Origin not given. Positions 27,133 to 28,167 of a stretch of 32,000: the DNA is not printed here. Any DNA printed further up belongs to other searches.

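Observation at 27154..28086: NYN/LabA-type predicted RNase cassette inserted between rplO and secY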

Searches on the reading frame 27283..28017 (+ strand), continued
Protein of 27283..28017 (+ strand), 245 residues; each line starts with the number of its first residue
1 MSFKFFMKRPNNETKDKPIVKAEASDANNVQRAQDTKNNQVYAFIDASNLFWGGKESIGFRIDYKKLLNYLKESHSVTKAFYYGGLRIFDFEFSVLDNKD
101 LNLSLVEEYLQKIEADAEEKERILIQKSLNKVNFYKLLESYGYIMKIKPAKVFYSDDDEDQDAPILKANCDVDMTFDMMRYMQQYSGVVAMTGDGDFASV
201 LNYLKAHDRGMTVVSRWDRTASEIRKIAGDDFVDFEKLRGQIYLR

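Call 18: search_solved_structures(query=A1, max_evalue=1, show_alignments=2)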
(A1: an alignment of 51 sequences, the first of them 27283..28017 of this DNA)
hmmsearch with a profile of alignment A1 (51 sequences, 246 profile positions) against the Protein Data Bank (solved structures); distinct sequences matched with E-value up to 1: 3.
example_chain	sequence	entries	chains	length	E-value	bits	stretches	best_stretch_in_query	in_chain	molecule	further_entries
2qip_A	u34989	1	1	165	3.1e-07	33.4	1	113-226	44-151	Protein of unknown function VPA0982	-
2jss_B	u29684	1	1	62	0.15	14.8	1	32-74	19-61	Uncharacterized protein YER030W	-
6ae8_C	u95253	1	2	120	0.38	13.4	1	30-74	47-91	Histone H2A.Z-specific chaperone CHZ1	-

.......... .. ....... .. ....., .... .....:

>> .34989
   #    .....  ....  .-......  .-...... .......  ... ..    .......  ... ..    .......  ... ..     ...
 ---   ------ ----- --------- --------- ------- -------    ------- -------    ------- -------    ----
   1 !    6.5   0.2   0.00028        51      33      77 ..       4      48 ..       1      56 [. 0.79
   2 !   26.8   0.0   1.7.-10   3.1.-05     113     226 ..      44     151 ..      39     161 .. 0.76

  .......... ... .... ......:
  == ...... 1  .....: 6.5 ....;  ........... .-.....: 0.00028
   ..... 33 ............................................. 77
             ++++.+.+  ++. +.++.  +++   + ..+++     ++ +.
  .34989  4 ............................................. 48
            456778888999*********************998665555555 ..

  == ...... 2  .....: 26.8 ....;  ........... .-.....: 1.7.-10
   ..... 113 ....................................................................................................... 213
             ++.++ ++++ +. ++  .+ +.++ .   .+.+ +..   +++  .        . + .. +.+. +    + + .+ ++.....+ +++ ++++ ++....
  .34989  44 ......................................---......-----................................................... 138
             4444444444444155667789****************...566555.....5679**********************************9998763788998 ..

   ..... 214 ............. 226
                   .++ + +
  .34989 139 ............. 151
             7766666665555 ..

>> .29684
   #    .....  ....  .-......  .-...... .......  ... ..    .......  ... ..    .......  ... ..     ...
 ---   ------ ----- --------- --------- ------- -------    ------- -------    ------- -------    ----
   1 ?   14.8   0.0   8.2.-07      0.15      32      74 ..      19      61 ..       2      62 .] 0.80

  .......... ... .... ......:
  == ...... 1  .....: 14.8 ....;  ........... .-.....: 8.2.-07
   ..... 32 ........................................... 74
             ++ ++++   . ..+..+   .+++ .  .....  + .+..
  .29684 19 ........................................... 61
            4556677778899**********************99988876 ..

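Call 19: find_related_loci(query=A1, collection=genome_contigs, flank=6000)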
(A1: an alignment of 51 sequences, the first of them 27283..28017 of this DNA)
Query A1 (245 aa) in genome_contigs; peptide patterns used: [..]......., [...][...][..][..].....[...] (x = any residue, [..] = any of these).
193 stretches matched a pattern; 116 encode a relative of the query (tblastn E <= 1e-3); the best 80 are kept; 80 distinct loci.
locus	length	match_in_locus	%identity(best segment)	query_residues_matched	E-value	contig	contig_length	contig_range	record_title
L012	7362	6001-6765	81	1-245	4e-132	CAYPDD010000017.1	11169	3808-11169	MAG TPA_asm: uncultured Candidatus Saccharibacteria bacterium isolate SRP272421_co2_75 genome assembly, contig: NODE_208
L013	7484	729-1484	62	1-244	6e-102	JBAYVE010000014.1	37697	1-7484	MAG: Patescibacteria group bacterium isolate SO_2016_LW3_52 scaffold01682_LW162_2016, whole genome shotgun sequence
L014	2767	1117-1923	58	1-242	7e-105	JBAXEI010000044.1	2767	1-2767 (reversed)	MAG: Candidatus Berkelbacteria bacterium isolate ELA241 MAG241_44, whole genome shotgun sequence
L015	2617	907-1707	57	1-243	1e-102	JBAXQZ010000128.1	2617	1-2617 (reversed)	MAG: bacterium isolate ELA570 MAG570_128, whole genome shotgun sequence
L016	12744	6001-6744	57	1-242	7e-95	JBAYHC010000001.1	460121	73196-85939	MAG: Patescibacteria group bacterium isolate SO_2016_GW1_140 scaffold00011_OW334_2016, whole genome shotgun sequence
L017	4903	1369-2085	58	1-242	7e-94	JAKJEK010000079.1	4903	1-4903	MAG: Patescibacteria group bacterium isolate UR.bin185 UR_contig_60044, whole genome shotgun sequence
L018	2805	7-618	69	40-242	4e-96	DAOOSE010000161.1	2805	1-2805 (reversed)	MAG TPA_asm: bacterium isolate AMR_MDS_2527 NODE_43327_length_2805_cov_4.570545, whole genome shotgun sequence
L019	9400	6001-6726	61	1-245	8e-94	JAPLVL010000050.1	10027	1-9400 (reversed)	MAG: Candidatus Berkelbacteria bacterium isolate LacPavin_0818_WC55_MAG_43_8 LacPavin_0818_WC55_scaffold_372373, whole g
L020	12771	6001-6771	54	1-245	1e-90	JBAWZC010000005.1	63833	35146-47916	MAG: Candidatus Berkelbacteria bacterium isolate ELA105 MAG105_5, whole genome shotgun sequence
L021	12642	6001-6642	51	24-239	5e-70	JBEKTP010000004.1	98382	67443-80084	MAG: Patescibacteria group bacterium isolate SPRUCE 560 SPRUCE_560_4, whole genome shotgun sequence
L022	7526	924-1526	53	37-239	8e-68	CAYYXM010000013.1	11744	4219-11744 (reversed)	MAG TPA_asm: uncultured Candidatus Saccharibacteria bacterium isolate binchicken_co387_61 genome assembly, contig: NODE_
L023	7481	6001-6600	52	41-242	5e-68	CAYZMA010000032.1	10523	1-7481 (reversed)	MAG TPA_asm: uncultured Candidatus Saccharibacteria bacterium isolate SRP050083_co1_301 genome assembly, contig: NODE_30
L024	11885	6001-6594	49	41-242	4e-63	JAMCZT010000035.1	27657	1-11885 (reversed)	MAG: Patescibacteria group bacterium isolate FK_Sedi_B_Bin.292 NODE_5413_length_27657_cov_36.4627, whole genome shotgun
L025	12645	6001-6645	45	26-242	2e-61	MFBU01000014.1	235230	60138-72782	MAG: Candidatus Curtissbacteria bacterium RIFCSPLOWO2_02_41_11 rifcsplowo2_02_sub10_scaffold_3, whole genome shotgun seq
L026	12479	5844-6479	49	30-242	2e-61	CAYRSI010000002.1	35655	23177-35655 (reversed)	MAG TPA_asm: uncultured Candidatus Saccharibacteria bacterium isolate SRP068000_co3_30 genome assembly, contig: NODE_632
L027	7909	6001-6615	48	33-239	1e-60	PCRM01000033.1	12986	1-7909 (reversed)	MAG: Candidatus Nealsonbacteria bacterium CG23_combo_of_CG06-09_8_20_14_all_40_13 CG23_scaffold_4458_c, whole genome sho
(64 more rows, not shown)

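Call 24: find_related_loci(query=window:27283-28017:+, collection=metagenome_contigs, flank=5000)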
Query window:27283-28017:+ (245 aa) in metagenome_contigs; peptide patterns used: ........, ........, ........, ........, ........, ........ (x = any residue, [..] = any of these).
286 stretches matched a pattern; 16 encode a relative of the query (tblastn E <= 1e-3); 16 distinct loci.
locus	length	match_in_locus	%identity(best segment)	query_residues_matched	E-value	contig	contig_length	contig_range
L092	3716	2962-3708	78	1-245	3e-131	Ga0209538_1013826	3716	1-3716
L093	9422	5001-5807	58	1-242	2e-103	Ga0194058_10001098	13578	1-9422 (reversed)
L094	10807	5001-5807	58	1-242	2e-103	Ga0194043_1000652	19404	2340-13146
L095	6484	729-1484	62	1-244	7e-103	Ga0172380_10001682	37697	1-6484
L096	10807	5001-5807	58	1-242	1e-102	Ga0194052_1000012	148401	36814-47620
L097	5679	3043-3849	58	1-242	2e-102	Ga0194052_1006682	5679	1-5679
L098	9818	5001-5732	61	1-239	7e-98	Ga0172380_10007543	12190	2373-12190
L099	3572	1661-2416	58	1-245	3e-96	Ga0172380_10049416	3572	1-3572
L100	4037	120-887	54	1-245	2e-95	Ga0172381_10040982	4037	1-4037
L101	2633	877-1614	58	1-245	4e-97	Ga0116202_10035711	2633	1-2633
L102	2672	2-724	58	5-245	9e-96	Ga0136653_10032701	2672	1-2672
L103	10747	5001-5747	54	1-245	4e-92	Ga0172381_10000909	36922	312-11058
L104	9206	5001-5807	58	1-242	2e-103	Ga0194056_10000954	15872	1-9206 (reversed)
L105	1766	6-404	64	111-245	8e-57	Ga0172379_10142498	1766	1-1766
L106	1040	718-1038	80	1-107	2e-57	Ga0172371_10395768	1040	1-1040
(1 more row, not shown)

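Call 25: predict_structure(alignment_id=A1)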
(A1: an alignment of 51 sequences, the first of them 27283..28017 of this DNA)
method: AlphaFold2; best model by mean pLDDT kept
length: 245 residues; sequences in the alignment: 51
mean_pLDDT: 86.0   pTM: 0.78
mean pLDDT of the five models: 86.0, 85.2, 85.1, 84.8, 84.0
residues with pLDDT >= 90: 151; 70-90: 51; 50-70: 39; < 50: 4
segments of 3 or more residues with pLDDT < 50: none
pLDDT, mean of each block of 10 residues (from residue 1): 55 57 57 63 89 68 94 97 94 86 96 95 93 95 95 83 83 95 96 95 97 93 96 92 83
secondary structure, 60 per line:
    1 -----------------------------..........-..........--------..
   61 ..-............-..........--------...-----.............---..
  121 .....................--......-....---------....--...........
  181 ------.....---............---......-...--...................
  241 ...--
elements in order: H30-39 E41-46 H47-50 H64-75 E77-86 H103-115 H119-141 E144-149 E151-154 E164-167 H170-180 E187-191 H195-206 E210-215 H222-231 E232-234 H235-242

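Call 28: fold_search(model_id=the predicted structure, library=pdb)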
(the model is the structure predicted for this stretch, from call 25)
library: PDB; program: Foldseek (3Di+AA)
matches with E <= 10: 1347; with E <= 0.001: 6
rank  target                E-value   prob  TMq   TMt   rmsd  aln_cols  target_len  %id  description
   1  2qip                  6.4e-08  1.00  0.50  0.74   5.3       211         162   16  Crystal structure of a protein of unknown function VPA0982 from Vibrio parahaemolyticus RIMD 2210633 (released 2007-07-24)
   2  5yaa_C                4.2e-05  1.00  0.43  0.67   6.0       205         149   12  Crystal structure of Marf1 NYN domain from Mus musculus (released 2018-10-03)
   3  5yaa_A                2.3e-04  1.00  0.42  0.64   5.5       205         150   13  Crystal structure of Marf1 NYN domain from Mus musculus (released 2018-10-03)
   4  5yaa_D                2.8e-04  1.00  0.43  0.67   6.2       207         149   12  Crystal structure of Marf1 NYN domain from Mus musculus (released 2018-10-03)
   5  5hmm_A                4.4e-04  1.00  0.40  0.37   8.3       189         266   14  Crystal Structure of T5 D15 Protein Co-crystallized with Metal Ions (released 2016-06-01)
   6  1exn_A                8.9e-04  1.00  0.39  0.36   7.9       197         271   14  T5 5'-EXONUCLEASE (released 1997-07-07)
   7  1exn_B                2.2e-03  1.00  0.39  0.36   8.1       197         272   14  T5 5'-EXONUCLEASE (released 1997-07-07)
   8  3ho8_C                5.0e-03  0.33  0.19  0.08  13.6       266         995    9  Crystal Structure of S. aureus Pyruvate Carboxylase in complex with Coenzyme A (released 2009-06-30)
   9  5hml_A                6.4e-03  0.99  0.39  0.36   8.2       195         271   13  Crystal Structure of T5 D15 Protein Co-crystallized with Metal Ions (released 2016-06-01)
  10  6ii7                  8.3e-03  0.54  0.18  0.13  12.4       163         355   12  Crystal structure of Plasmodium falciparum adenosine deaminase C27Q+L227I mutant co-complexed with Zn ion, hypoxanthine  (released 2019-05-01)
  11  8gk8_C                9.4e-03  0.30  0.20  0.08  13.4       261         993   11  R21A Staphylococcus aureus pyruvate carboxylase (released 2023-08-30)
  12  2p9j_G                1.0e-02  0.90  0.30  0.44   8.5       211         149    9  Crystal structure of AQ2171 from Aquifex aeolicus (released 2007-05-29)
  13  3p6l                  1.7e-02  0.35  0.21  0.20  11.7       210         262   10  Crystal structure of a Sugar phosphate isomerase/epimerase (BDI_1903) from Parabacteroides distasonis ATCC 8503 at 1.85  (released 2010-12-08)
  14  4hnv_B                1.8e-02  0.23  0.19  0.08  13.2       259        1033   10  Crystal structure of R54E mutant of S. aureus Pyruvate carboxylase (released 2013-01-16)
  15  8wnt_A                1.9e-02  0.25  0.21  0.13  13.2       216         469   12  Cryo EM map of SLC7A10 with L-Alanine substrate (released 2024-05-15)
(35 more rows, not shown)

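Call 33: search_protein_families(library=padloc, proteins=[window:27283-28017:+], max_evalue=1)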
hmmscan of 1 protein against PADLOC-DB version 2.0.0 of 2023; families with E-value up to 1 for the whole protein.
window:27283-28017:+ (245 aa): 1 family
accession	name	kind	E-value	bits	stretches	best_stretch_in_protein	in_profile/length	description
PDLC01154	NYN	-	3.1e-12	44.5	2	171-242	232-302/310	"LabA-like protein, NYN family nuclease"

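Call 34: search_protein_families(library=phrogs, proteins=[window:27283-28017:+], max_evalue=1)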
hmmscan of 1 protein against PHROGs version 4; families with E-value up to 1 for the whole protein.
window:27283-28017:+ (245 aa): 2 families
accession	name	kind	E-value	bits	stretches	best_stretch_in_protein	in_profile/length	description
phrog_10035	-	unknown function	0.011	17.3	1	119-171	29-81/106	-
phrog_12801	-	unknown function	0.072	14.1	1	79-118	13-50/60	-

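Call 39: search_protein_families(library=pfam, alignment_id=A4, max_evalue=0.00001)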
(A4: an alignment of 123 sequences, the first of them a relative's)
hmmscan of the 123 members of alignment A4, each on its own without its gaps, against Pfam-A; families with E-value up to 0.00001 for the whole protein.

A. member 1, L001:5269-5784:- (172 aa): 3 families
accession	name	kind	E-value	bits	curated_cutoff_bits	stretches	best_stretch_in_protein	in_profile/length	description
PF22751.1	DUF488-N3a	-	4.7e-21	75.7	27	1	44-161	2-115/118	Active DUF488-N3 subclade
PF04343.18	DUF488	-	7.8e-14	52.8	22.2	1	85-159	48-120/121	Domain of unknown function DUF488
PF22752.1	DUF488-N3i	-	4.7e-10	40.5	27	1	43-161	2-112/131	Inactive DUF488-N3 subclade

B. families by the number of members that match (of 123 scanned): 110 families (the first 25 are shown)
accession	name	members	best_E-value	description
PF01926.29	MMR_HSR1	7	2.4e-25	50S ribosome-binding GTPase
PF00009.33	GTP_EFTU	6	4.8e-55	Elongation factor Tu GTP binding domain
PF02421.24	FeoB_N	6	3.7e-13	Ferrous iron transport protein B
PF12002.13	MgsA_C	4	9.5e-56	MgsA AAA+ ATPase C terminal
PF13196.11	DUF4012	4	5.1e-24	Protein of unknown function (DUF4012)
PF16193.11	AAA_assoc_2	4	9.3e-24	AAA C-terminal domain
PF00004.35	AAA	4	1.7e-17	ATPase family associated with various cellular activities (AAA)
PF05496.18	RuvB_N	4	2.2e-16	Holliday junction DNA helicase RuvB P-loop domain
PF00350.29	Dynamin_N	4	1.5e-10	Dynamin family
PF04548.22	AIG1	4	1.1e-08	AIG1 family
PF07728.20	AAA_5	4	1.9e-07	AAA domain (dynein-related subfamily)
PF00158.32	Sigma54_activat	4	6.1e-07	Sigma-54 interaction domain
PF00535.33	Glycos_transf_2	3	1.1e-23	Glycosyl transferase family 2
PF00679.30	EFG_C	3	1.7e-16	Elongation factor G C-terminus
PF07650.23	KH_2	3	1.1e-11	KH domain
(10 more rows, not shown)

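Call 40: search_protein_representatives(alignment_id=A1)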
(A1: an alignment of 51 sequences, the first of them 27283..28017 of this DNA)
Query: 51 sequences, 246 profile positions. Proteins with E-value up to 0.001 (for the whole library): 4070; up to 1e-10: 962; up to 1e-30: 45. The best 150 are listed.
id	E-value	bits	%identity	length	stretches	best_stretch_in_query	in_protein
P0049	3.3e-109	380.5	-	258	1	1-244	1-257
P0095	2.6e-88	312.0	-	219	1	34-237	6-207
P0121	6.7e-75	268.1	-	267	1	37-245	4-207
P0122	2.2e-73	263.2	-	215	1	36-244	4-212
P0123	6.6e-73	261.6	-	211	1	40-244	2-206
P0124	5.4e-72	258.6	-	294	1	34-244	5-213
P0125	3.7e-64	232.9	-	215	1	34-243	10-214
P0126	2.4e-57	210.7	-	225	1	41-244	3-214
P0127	2.5e-56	207.3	-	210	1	38-243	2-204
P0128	3.6e-49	183.8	-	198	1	41-244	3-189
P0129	4.0e-48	180.4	-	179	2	131-245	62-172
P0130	1.8e-47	178.3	-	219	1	41-244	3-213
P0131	1.1e-46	175.7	-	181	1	112-244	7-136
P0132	4.6e-43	163.8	-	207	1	36-243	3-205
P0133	8.2e-43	163.0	-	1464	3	127-242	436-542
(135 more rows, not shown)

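Call 55: search_protein_families(library=pfam, proteins=[L007:188-964:+], max_evalue=0.01)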
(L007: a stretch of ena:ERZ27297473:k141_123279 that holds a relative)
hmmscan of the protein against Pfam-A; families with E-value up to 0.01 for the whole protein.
L007:188-964:+ (259 aa): 0 families

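Call 84: fold_search(model_id=the predicted structure, library=viral)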
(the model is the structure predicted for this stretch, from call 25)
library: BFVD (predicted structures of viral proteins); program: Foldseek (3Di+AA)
matches with E <= 10: 556; with E <= 0.001: 3
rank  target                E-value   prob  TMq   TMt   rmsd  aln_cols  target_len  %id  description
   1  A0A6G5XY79            1.4e-10  1.00  0.57  0.61   6.1       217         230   22  (no name in the UniProt tables at hand)
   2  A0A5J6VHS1            2.5e-05  1.00  0.43  0.45   6.0       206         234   13  NYN domain protein [Megaviridae environmental sample]
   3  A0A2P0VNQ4            1.0e-04  1.00  0.38  0.55  16.4       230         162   12  LabA-like/DUF88 superfamily protein [Tetraselmis virus 1]
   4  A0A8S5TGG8            2.6e-03  0.95  0.29  0.23  19.5       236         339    9  Uncharacterized protein [Myoviridae sp. ctIty1]
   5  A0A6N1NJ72            6.0e-03  0.80  0.25  0.23  13.1       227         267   16  Putative orfan [Tupanvirus soda lake]
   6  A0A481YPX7            8.8e-03  0.54  0.23  0.13  17.6       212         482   11  Uncharacterized protein [Pithovirus LCDPAC02]
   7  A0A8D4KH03            1.1e-02  0.97  0.34  0.32   9.3       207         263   13  (no name in the UniProt tables at hand)
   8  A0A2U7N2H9            1.3e-02  0.82  0.26  0.40   8.2       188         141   10  Putative guanylate kinase [Pseudomonas phage PspYZU05]
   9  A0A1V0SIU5            1.3e-02  0.66  0.32  0.29  16.1       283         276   11  Copine [Klosneuvirus KNV1]
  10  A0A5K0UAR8            1.4e-02  0.69  0.33  0.15  14.2       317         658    7  arginine--tRNA ligase [Yasminevirus sp. GU-2018]
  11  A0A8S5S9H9            1.4e-02  0.30  0.20  0.17  14.9       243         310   15  Uncharacterized protein [Myoviridae sp. ctByu2]
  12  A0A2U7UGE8            1.6e-02  0.87  0.28  0.34  18.1       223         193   10  YspA cpYpsA-related SLOG domain-containing protein [Pandoravirus macleodensis]
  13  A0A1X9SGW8            1.9e-02  0.85  0.28  0.31   7.2       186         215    9  (no name in the UniProt tables at hand)
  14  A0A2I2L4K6            2.0e-02  0.69  0.29  0.28  11.1       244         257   13  Uncharacterized protein [Orpheovirus IHUMI-LCC2]
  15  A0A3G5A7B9            2.1e-02  0.89  0.30  0.25   9.6       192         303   14  NYN domain-containing protein [Hyperionvirus sp.]
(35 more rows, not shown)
